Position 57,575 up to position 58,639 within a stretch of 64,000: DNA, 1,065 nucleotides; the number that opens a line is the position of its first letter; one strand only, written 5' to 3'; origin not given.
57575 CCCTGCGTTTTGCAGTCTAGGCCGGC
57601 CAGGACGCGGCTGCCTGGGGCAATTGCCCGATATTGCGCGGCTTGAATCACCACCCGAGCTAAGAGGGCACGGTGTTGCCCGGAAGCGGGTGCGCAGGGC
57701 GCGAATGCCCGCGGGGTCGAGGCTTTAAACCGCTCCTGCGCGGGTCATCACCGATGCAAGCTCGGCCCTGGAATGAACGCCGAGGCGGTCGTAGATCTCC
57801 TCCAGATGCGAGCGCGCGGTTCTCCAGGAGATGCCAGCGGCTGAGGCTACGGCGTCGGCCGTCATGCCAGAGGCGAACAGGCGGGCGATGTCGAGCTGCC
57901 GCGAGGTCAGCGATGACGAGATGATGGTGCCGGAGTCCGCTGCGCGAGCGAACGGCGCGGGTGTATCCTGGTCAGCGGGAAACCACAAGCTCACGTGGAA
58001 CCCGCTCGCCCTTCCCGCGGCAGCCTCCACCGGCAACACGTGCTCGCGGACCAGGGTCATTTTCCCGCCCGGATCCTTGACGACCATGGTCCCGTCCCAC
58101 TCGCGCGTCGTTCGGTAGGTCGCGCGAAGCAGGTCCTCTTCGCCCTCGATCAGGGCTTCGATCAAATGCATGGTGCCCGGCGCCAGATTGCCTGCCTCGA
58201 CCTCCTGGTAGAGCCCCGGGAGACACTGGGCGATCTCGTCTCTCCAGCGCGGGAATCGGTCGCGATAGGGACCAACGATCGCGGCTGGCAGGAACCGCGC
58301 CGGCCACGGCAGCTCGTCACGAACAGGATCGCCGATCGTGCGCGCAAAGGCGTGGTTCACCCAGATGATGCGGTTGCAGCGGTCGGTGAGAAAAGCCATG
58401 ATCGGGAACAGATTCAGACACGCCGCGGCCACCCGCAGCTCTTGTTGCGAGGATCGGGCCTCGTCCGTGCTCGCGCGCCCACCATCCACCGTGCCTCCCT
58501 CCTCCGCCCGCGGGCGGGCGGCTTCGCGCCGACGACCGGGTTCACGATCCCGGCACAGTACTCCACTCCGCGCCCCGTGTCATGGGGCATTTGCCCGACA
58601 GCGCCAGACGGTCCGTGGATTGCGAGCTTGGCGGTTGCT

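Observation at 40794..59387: A private operator-promoter module (GGGCA-N2-TGCCC palindrome plus sigma70-like -35/-10) occurs nine times within 19 kb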

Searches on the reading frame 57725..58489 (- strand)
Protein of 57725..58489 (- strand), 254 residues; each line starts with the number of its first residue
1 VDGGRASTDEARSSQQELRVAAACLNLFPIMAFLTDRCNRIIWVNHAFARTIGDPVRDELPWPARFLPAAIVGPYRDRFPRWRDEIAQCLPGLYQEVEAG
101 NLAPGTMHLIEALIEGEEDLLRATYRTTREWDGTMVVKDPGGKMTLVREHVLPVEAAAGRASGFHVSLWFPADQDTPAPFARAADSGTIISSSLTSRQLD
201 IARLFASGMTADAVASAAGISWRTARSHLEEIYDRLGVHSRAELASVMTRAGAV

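Call 9: search_protein_families(library=pfam, proteins=[window:57725-58489:-], max_evalue=0.01)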
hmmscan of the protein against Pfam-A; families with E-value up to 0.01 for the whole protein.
window:57725-58489:- (254 aa): 5 families
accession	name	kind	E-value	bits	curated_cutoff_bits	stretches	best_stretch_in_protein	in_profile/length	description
PF00196.25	GerE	-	1.4e-11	44.3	23.5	1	192-247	1-56/57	Bacterial regulatory proteins, luxR family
PF17765.7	MLTR_LBD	-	2.9e-05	24.6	26.3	1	29-178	14-163/168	MmyB-like transcription regulator ligand binding domain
PF13188.13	PAS_8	-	0.0017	18.6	21.8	1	28-61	10-43/65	PAS domain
PF13384.12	HTH_23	-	0.0059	16.8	24.6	0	197-226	6-35/50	Homeodomain-like domain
PF24033.1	DUF7342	-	0.0093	16.4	31.6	0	200-235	9-44/150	Family of unknown function (DUF7342)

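Call 13: find_homologous_proteins(query=window:57725-58489:-, max_evalue=0.00001)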
Query window:57725-58489:- (254 aa): 50 proteins with E <= 0.00001 among 5355 candidates.
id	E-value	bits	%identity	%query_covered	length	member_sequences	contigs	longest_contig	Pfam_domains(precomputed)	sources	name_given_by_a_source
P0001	4.6e-162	555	98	100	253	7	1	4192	PF00196.26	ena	-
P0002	2.6e-139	481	84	100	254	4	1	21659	PF00196.26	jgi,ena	-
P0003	2.7e-123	428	74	100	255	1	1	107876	PF17765.8,PF00196.26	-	-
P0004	1.5e-118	413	77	94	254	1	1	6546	PF00196.26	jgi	jgi:DNA-binding CsgD family transcriptional regulator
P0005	2.3e-108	379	74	88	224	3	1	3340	PF00196.26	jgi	jgi:DNA-binding CsgD family transcriptional regulator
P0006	2.9e-101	356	67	95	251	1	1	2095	PF00196.26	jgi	jgi:DNA-binding CsgD family transcriptional regulator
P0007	2.5e-89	317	64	92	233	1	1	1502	PF17765.8,PF00196.26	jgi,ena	-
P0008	2.4e-86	307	62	93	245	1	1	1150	PF00196.26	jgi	jgi:DNA-binding CsgD family transcriptional regulator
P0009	7.9e-85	302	55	100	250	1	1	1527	PF17765.8,PF00196.26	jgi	jgi:DNA-binding CsgD family transcriptional regulator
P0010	3.0e-84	300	60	93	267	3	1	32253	PF00196.26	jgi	-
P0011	8.3e-84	299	58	92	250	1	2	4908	PF00196.26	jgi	jgi:DNA-binding NarL/FixJ family response regulator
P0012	1.1e-83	298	59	93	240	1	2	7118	PF17765.8,PF00196.26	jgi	jgi:DNA-binding CsgD family transcriptional regulator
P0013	2.5e-83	297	58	91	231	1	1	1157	PF17765.8,PF00196.26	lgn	-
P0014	3.8e-82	293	59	93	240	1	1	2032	PF17765.8,PF00196.26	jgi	jgi:DNA-binding CsgD family transcriptional regulator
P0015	4.8e-81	290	58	93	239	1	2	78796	PF17765.8,PF00196.26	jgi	jgi:DNA-binding CsgD family transcriptional regulator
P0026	8.9e-75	269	54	93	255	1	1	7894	PF17765.8,PF00196.26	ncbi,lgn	ncbi:MAG: response regulator transcription factor [Dehalococcoidia bacterium]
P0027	4.0e-74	267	53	93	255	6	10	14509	PF00196.26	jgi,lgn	jgi:DNA-binding CsgD family transcriptional regulator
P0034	1.2e-69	252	53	91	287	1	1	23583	PF00196.26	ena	-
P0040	3.7e-60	221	48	92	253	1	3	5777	PF13384.13,PF00196.26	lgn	-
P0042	8.5e-54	200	45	91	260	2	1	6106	PF00196.26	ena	-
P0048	7.6e-48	181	42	90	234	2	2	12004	PF00196.26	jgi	jgi:DNA-binding CsgD family transcriptional regulator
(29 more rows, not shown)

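Call 22: find_related_loci(query=A2, collection=genome_contigs, flank=10000)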
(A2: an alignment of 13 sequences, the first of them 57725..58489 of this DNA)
Query A2 (254 aa) in genome_contigs; peptide patterns used: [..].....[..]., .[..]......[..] (x = any residue, [..] = any of these).
237 stretches matched a pattern; 2 encode a relative of the query (tblastn E <= 1e-3); 2 distinct loci.
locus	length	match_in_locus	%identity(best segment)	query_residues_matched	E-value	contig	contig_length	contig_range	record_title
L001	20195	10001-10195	35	190-254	1e-7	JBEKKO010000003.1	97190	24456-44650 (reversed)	MAG: Bryobacteraceae bacterium isolate SPRUCE 349 SPRUCE_349_3, whole genome shotgun sequence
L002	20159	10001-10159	28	194-246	1e-5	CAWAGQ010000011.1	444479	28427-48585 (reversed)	MAG: uncultured Gemmatimonadaceae bacterium isolate MFD04944.bin.2.100 genome assembly, contig: contig_64486, whole geno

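Call 23: find_encoding_contigs(protein=P0002, flank=10000, max_places=3)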
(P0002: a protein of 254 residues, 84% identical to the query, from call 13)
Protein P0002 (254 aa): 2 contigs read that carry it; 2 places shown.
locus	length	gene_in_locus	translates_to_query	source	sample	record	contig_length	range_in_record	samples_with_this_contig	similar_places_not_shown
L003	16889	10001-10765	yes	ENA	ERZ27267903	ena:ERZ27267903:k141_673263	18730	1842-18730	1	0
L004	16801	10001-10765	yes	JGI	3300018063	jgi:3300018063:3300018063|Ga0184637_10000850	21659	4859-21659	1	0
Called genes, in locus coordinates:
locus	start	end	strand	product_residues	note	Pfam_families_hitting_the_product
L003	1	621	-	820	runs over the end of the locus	?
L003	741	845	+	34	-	-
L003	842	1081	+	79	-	-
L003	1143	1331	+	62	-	PF00196:GerE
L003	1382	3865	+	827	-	PF13401:AAA_22 (weak), PF25872:HTH_77, PF17874:TPR_MalT, PF13424:TPR_12 (weak), PF00196:GerE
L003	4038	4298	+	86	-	-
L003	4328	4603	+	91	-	-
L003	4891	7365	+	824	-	PF13401:AAA_22 (weak), PF25872:HTH_77, PF13374:TPR_10 (faint), PF07719:TPR_2 (faint), PF13424:TPR_12 (weak), PF17874:TPR_MalT, PF00196:GerE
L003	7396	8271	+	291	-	PF02826:2-Hacid_dh_C (weak), PF03446:NAD_binding_2, PF03807:F420_oxidored, PF14833:NAD_binding_11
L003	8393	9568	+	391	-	PF02771:Acyl-CoA_dh_N (faint), PF02770:Acyl-CoA_dh_M (weak)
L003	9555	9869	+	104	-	-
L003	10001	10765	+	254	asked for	PF00196:GerE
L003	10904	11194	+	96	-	-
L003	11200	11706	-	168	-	PF04978:MST, PF12867:DinB_2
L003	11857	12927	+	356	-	PF02615:Ldh_2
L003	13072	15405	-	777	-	PF07719:TPR_2 (faint), PF13174:TPR_6 (faint), PF13424:TPR_12 (faint), PF13428:TPR_14 (faint), PF13432:TPR_16 (faint), PF00515:TPR_1 (faint), PF13181:TPR_8 (faint), PF01464:SLT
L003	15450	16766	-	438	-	PF05977:MFS_3, PF07690:MFS_1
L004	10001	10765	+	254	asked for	PF00196:GerE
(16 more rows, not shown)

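Call 24: find_encoding_contigs(protein=P0015, flank=10000, max_places=3)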
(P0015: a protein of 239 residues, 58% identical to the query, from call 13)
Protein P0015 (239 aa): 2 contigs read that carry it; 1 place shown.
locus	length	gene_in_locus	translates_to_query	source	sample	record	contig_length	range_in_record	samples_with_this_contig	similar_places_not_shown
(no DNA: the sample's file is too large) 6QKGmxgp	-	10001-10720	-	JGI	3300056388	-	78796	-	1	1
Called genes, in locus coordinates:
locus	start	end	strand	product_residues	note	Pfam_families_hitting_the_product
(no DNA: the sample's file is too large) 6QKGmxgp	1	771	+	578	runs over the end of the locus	PF03814:KdpA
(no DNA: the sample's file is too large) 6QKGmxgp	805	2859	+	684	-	PF00122:E1-E2_ATPase, PF00702:Hydrolase, PF08282:Hydrolase_3 (faint)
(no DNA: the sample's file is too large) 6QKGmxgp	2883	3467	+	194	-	PF02669:KdpC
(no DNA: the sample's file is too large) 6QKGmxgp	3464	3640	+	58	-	-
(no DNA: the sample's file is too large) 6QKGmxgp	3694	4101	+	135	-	-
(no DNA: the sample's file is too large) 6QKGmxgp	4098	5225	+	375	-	PF02702:KdpD, PF00582:Usp (faint)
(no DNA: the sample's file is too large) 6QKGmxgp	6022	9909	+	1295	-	PF00069:Pkinase, PF07714:PK_Tyr_Ser-Thr, PF13191:AAA_16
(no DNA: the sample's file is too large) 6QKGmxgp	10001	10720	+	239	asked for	PF17765:MLTR_LBD, PF00196:GerE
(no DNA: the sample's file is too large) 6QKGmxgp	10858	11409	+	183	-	PF12867:DinB_2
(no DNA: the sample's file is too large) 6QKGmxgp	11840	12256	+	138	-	-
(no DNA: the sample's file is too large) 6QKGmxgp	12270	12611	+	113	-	PF13419:HAD_2 (weak)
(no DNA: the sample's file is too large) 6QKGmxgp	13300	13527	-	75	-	PF02517:Rce1-like (weak)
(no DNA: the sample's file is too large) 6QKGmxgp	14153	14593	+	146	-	-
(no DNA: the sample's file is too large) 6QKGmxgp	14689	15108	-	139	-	PF07366:SnoaL, PF12680:SnoaL_2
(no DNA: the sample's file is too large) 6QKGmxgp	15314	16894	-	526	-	PF02776:TPP_enzyme_N, PF00205:TPP_enzyme_M, PF02775:TPP_enzyme_C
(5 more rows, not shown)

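Call 25: find_encoding_contigs(protein=P0010, flank=10000, max_places=3)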
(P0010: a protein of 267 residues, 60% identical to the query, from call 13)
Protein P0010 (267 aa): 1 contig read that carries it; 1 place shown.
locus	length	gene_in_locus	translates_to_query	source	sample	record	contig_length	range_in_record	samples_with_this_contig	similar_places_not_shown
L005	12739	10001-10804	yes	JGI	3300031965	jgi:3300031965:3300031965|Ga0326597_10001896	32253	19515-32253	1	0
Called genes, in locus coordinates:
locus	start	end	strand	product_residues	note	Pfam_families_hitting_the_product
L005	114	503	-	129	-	PF01152:Bac_globin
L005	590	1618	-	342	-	PF04166:PdxA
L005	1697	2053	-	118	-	PF07883:Cupin_2 (weak)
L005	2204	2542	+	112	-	-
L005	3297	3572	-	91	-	PF14026:SCO4226-like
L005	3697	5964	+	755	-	PF03704:BTAD, PF00515:TPR_1 (weak), PF07719:TPR_2 (weak), PF13414:TPR_11, PF14559:TPR_19 (weak), PF13432:TPR_16 (weak), PF14559:TPR_19 (weak), PF00515:TPR_1, +18 more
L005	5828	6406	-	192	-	-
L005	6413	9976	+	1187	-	PF00069:Pkinase, PF07714:PK_Tyr_Ser-Thr, PF13191:AAA_16, PF13401:AAA_22 (faint)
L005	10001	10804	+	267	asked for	PF00196:GerE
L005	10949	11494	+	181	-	PF12867:DinB_2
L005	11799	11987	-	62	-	-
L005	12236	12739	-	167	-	?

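Call 28: find_encoding_contigs(protein=P0027, flank=10000, max_places=4)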
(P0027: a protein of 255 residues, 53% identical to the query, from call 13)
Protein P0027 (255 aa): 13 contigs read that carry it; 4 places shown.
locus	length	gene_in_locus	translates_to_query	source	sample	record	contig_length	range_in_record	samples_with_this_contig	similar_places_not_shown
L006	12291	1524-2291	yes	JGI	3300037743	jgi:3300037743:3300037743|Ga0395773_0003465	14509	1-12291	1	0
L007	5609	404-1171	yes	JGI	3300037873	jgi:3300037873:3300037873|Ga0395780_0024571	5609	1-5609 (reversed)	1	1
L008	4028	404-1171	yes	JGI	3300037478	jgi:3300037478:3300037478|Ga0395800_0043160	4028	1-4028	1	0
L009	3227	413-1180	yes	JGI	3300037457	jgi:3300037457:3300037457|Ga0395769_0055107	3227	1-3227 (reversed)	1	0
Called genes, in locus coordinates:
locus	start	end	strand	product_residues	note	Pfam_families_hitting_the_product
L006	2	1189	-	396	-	?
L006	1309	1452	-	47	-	-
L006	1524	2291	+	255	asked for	PF00196:GerE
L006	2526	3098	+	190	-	PF12867:DinB_2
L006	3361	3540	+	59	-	PF13751:DDE_Tnp_1_6 (weak)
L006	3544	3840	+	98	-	PF13751:DDE_Tnp_1_6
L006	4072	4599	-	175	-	PF01717:Meth_synt_2 (weak)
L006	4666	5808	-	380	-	PF01717:Meth_synt_2 (weak)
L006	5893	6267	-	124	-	-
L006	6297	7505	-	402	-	PF00296:Bac_luciferase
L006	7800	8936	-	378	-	PF13469:Sulfotransfer_3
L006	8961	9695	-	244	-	-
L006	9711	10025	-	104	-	-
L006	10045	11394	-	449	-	PF05935:Arylsulfotrans, PF14269:Arylsulfotran_2, PF13360:PQQ_2 (weak)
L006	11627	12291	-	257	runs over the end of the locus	-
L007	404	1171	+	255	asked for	PF00196:GerE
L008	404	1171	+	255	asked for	PF00196:GerE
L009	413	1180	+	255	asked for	PF00196:GerE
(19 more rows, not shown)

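Call 29: find_encoding_contigs(protein=P0034, flank=10000, max_places=3)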
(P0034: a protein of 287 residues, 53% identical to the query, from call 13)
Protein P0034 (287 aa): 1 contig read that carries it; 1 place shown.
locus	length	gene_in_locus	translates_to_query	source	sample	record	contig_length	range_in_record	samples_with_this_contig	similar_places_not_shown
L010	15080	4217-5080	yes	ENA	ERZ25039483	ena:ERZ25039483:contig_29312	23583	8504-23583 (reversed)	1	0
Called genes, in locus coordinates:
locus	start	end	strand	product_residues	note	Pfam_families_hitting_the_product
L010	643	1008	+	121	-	PF04075:F420H2_quin_red (weak)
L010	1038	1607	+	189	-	PF12464:Mac, PF00132:Hexapep, PF14602:Hexapep_2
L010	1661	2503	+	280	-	PF00296:Bac_luciferase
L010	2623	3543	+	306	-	PF07110:EthD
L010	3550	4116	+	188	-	PF05163:DinB, PF12867:DinB_2 (weak)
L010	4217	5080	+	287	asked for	PF00196:GerE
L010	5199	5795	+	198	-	-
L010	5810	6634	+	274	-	PF12867:DinB_2 (faint)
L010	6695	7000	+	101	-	-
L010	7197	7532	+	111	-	PF08240:ADH_N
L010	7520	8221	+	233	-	PF00107:ADH_zinc_N, PF13602:ADH_zinc_N_2 (weak)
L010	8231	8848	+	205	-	PF03992:ABM (faint)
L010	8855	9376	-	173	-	PF03602:Cons_hypoth95 (weak), PF10672:Methyltrans_SAM, PF13847:Methyltransf_31 (weak)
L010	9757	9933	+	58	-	-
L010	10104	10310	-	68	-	PF06348:DUF1059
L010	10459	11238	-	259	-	-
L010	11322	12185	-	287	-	-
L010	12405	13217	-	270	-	PF02775:TPP_enzyme_C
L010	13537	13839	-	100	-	PF02776:TPP_enzyme_N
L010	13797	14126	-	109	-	PF02776:TPP_enzyme_N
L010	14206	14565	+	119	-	PF02627:CMD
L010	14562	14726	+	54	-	-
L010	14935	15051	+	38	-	-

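Call 30: find_encoding_contigs(protein=P0004, flank=10000, max_places=3)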
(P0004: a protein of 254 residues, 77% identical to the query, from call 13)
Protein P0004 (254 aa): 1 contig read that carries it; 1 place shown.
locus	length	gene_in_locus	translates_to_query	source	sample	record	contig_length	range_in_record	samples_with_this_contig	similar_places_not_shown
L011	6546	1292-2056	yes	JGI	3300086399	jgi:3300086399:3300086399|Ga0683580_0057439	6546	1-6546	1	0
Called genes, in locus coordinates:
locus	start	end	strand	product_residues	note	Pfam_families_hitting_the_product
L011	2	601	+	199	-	?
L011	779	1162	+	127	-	PF06803:DUF1232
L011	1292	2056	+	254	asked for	PF00196:GerE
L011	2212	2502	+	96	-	-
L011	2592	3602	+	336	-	PF02615:Ldh_2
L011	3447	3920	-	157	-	-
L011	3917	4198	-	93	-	PF12867:DinB_2 (faint), PF04978:MST (weak)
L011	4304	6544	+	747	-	?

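Call 33: find_encoding_contigs(protein=P0026, flank=10000, max_places=3)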
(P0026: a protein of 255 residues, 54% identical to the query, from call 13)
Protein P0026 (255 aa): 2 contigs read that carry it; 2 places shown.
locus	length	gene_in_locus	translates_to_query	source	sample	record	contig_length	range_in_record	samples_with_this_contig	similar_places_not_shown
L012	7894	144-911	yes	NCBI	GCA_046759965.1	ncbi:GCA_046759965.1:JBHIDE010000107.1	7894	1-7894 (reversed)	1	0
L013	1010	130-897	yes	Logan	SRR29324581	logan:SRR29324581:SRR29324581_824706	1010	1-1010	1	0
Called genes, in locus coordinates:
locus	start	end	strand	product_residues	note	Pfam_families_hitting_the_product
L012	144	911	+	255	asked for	PF17765:MLTR_LBD (weak), PF00196:GerE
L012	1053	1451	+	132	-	PF12680:SnoaL_2 (weak)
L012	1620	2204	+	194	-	PF12867:DinB_2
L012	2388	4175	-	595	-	-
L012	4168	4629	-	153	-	-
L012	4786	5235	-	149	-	PF11149:DUF2924 (weak), PF18755:RAMA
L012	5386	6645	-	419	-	PF02195:ParB_N, PF01555:N6_N4_Mtase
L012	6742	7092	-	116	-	-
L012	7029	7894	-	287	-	?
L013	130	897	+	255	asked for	PF17765:MLTR_LBD (weak), PF00196:GerE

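Call 34: find_encoding_contigs(protein=P0048, flank=10000, max_places=3)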
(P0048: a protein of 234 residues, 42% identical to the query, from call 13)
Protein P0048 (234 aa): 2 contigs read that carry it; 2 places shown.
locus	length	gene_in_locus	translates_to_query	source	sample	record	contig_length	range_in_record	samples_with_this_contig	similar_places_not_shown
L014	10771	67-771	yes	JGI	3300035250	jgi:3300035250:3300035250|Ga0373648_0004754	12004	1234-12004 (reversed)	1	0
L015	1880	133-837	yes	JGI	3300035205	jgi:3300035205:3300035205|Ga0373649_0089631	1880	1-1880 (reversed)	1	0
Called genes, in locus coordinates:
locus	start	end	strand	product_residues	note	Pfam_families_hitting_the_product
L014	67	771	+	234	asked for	PF00196:GerE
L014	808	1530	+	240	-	PF04978:MST (faint), PF12867:DinB_2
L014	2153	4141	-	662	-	PF20091:Abhydrolase_10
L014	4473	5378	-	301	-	PF02558:ApbA, PF08546:ApbA_C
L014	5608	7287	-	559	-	PF02776:TPP_enzyme_N, PF00205:TPP_enzyme_M, PF02775:TPP_enzyme_C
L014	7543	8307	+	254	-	PF00378:ECH_1, PF16113:ECH_2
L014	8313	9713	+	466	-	PF00501:AMP-binding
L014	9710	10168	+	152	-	-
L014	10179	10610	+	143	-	PF01575:MaoC_dehydratas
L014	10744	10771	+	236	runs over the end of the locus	PF20582:UPF0758_N, PF04002:RadC, PF14464:Prok-JAB (weak)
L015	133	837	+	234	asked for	PF00196:GerE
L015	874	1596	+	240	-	PF04978:MST (faint), PF12867:DinB_2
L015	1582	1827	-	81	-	-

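Call 35: find_encoding_contigs(protein=P0040, flank=10000, max_places=3)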
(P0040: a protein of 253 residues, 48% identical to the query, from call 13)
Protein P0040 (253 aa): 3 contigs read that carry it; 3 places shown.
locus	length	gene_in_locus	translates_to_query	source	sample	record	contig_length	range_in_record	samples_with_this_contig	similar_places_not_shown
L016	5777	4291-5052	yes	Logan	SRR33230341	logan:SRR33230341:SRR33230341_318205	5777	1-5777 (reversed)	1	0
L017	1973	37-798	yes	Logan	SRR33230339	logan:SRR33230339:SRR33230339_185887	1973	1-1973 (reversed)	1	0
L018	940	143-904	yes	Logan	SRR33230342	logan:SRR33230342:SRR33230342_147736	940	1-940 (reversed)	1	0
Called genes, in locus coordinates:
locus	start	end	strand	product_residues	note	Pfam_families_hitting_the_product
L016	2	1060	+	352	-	?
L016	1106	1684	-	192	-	PF02525:Flavodoxin_2 (weak), PF03358:FMN_red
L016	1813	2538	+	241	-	-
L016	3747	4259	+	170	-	PF04978:MST (faint), PF12867:DinB_2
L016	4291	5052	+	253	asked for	PF00196:GerE, PF13384:HTH_23 (weak)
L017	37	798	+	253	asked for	PF00196:GerE, PF13384:HTH_23 (weak)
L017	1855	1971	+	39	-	?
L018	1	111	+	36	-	?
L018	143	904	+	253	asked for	PF00196:GerE, PF13384:HTH_23 (weak)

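Call 42: find_encoding_contigs(protein=P0012, flank=10000, max_places=3)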
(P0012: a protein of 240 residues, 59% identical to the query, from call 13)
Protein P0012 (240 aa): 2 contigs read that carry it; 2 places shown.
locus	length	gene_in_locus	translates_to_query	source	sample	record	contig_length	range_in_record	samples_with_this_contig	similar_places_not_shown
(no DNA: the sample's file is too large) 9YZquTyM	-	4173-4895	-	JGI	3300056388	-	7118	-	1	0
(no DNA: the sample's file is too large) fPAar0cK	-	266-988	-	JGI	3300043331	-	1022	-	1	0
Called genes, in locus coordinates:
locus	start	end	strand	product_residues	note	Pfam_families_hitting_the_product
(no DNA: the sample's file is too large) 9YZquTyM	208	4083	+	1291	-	PF00069:Pkinase, PF07714:PK_Tyr_Ser-Thr, PF13191:AAA_16, PF13424:TPR_12 (faint)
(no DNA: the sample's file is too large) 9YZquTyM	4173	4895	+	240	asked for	PF17765:MLTR_LBD (weak), PF00196:GerE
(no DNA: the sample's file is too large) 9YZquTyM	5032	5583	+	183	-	PF12867:DinB_2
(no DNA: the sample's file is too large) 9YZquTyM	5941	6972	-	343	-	PF02899:Phage_int_SAM_1 (weak), PF00589:Phage_integrase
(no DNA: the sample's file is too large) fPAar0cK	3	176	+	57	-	?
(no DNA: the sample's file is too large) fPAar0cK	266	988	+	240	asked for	PF17765:MLTR_LBD (weak), PF00196:GerE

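Call 43: find_encoding_contigs(protein=P0011, flank=10000, max_places=3)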
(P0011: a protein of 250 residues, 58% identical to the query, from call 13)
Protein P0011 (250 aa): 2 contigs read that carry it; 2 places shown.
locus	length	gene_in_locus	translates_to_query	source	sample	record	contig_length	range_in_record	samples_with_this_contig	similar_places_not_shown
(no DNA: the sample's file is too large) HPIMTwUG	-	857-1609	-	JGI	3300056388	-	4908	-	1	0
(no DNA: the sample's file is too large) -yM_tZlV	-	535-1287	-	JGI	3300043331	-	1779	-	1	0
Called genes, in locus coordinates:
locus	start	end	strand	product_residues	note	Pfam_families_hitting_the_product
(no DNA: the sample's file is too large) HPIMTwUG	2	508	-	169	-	?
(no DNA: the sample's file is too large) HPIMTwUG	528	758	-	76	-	PF07311:Dodecin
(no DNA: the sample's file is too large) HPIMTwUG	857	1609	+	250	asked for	PF00196:GerE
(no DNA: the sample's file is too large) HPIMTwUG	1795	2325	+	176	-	PF12867:DinB_2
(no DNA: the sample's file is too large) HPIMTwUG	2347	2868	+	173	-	-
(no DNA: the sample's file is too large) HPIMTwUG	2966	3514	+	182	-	PF12867:DinB_2 (weak)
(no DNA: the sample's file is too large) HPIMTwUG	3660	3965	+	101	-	-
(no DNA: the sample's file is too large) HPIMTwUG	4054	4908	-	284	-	?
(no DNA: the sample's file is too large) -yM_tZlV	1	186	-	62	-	?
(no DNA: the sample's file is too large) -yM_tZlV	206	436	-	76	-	PF07311:Dodecin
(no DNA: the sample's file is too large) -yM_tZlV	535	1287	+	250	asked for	PF00196:GerE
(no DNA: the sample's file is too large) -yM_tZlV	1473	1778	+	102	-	?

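Call 44: find_encoding_contigs(protein=P0042, flank=10000, max_places=3)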
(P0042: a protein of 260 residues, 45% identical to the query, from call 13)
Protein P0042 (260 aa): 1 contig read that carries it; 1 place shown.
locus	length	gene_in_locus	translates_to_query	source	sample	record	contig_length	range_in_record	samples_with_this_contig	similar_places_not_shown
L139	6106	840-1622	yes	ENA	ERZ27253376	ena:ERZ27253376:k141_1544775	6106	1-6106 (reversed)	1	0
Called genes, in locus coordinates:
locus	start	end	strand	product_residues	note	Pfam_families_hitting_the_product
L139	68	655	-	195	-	PF06559:DCD_N, PF22569:DCD_C, PF22769:DCD, PF00692:dUTPase (weak)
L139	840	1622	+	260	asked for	PF00196:GerE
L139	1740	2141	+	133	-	PF12680:SnoaL_2 (weak)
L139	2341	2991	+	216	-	PF12867:DinB_2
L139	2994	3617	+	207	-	PF04978:MST (weak), PF12867:DinB_2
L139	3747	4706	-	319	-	PF04402:SIMPL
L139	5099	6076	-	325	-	-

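Call 46: predict_structure(alignment_id=A1)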
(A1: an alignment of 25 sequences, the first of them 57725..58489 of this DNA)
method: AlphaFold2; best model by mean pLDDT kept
length: 254 residues; sequences in the alignment: 25
mean_pLDDT: 84.7   pTM: 0.64
mean pLDDT of the five models: 84.7, 83.8, 83.3, 82.6, 82.6
residues with pLDDT >= 90: 143; 70-90: 73; 50-70: 20; < 50: 18
segments of 3 or more residues with pLDDT < 50: 1-7, 175-185
pLDDT, mean of each block of 10 residues (from residue 1): 42 73 85 95 95 96 96 96 94 91 94 91 86 93 93 77 89 56 53 87 88 91 94 89 81 64
secondary structure, 60 per line:
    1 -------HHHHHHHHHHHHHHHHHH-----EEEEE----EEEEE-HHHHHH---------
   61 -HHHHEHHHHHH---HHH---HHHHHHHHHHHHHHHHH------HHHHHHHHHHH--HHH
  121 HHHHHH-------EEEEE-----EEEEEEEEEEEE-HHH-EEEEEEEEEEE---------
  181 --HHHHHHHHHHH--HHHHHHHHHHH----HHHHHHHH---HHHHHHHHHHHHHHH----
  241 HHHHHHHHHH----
elements in order: H8-25 E31-35 E40-44 H46-51 H62-65 H67-72 H82-98 H105-115 H118-126 E134-138 E144-155 E161-171 H183-193 H196-206 H211-218 H222-236 H241-250
